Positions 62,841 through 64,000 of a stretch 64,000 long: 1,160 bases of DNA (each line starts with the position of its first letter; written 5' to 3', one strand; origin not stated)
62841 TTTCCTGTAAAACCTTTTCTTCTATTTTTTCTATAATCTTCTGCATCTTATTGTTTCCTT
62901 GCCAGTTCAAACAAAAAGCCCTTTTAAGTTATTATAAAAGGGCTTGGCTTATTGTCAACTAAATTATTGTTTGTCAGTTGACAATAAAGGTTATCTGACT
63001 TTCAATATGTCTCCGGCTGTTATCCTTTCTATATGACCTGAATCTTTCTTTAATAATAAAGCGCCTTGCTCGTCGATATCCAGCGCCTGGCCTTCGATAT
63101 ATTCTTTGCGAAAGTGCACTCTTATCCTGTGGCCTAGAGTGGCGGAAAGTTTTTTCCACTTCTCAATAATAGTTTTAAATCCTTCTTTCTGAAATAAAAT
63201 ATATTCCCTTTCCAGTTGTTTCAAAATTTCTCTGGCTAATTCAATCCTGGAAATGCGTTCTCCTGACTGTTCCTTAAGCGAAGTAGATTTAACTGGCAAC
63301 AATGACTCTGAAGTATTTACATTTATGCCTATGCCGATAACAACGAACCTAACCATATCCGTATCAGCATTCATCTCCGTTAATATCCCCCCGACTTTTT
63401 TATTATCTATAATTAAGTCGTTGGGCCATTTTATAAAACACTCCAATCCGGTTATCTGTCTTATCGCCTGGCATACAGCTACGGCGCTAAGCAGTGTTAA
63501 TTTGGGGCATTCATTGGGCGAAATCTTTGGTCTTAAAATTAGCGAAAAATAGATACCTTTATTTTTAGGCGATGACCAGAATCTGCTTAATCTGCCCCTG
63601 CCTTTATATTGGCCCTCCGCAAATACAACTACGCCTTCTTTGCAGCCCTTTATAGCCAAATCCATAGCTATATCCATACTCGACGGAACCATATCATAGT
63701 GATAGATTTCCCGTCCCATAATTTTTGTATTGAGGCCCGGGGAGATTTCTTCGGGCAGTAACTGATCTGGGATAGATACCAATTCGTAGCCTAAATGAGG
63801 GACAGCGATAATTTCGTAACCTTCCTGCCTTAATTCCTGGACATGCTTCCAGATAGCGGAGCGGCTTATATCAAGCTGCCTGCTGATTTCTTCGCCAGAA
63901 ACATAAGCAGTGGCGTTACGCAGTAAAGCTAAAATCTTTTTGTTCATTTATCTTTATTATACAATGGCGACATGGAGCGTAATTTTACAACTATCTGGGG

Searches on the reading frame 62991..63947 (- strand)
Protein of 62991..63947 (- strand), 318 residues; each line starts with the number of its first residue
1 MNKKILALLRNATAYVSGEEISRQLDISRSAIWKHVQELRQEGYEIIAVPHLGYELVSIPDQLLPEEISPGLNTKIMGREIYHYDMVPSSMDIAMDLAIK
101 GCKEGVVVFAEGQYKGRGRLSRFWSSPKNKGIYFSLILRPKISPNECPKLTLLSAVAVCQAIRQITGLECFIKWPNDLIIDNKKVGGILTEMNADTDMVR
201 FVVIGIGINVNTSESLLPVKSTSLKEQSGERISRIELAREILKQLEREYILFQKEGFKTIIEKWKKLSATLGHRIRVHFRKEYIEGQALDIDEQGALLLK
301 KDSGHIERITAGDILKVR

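Call 60: search_protein_families(library=pfam, proteins=[window:62991-63947:-], max_evalue=0.00001)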
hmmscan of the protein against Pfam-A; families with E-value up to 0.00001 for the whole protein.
window:62991-63947:- (318 aa): 5 families
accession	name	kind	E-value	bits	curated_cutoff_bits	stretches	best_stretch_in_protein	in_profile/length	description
PF03099.24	BPL_LplA_LipB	-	4e-22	79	21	1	90-209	8-133/133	Biotin/lipoate A/B protein ligase family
PF08279.18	HTH_11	-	4.4e-16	58.9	25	1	3-54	3-54/55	HTH domain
PF02237.23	BPL_C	-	4.1e-10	39.9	21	1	270-316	1-47/48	Biotin protein ligase C terminal domain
PF16917.10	BPL_LplA_LipB_2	-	2e-07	31.2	27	1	129-265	39-182/183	Biotin/lipoate A/B protein ligase family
PF13412.12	HTH_24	-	2e-07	30.9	21.9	1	3-44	6-46/48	Winged helix-turn-helix DNA-binding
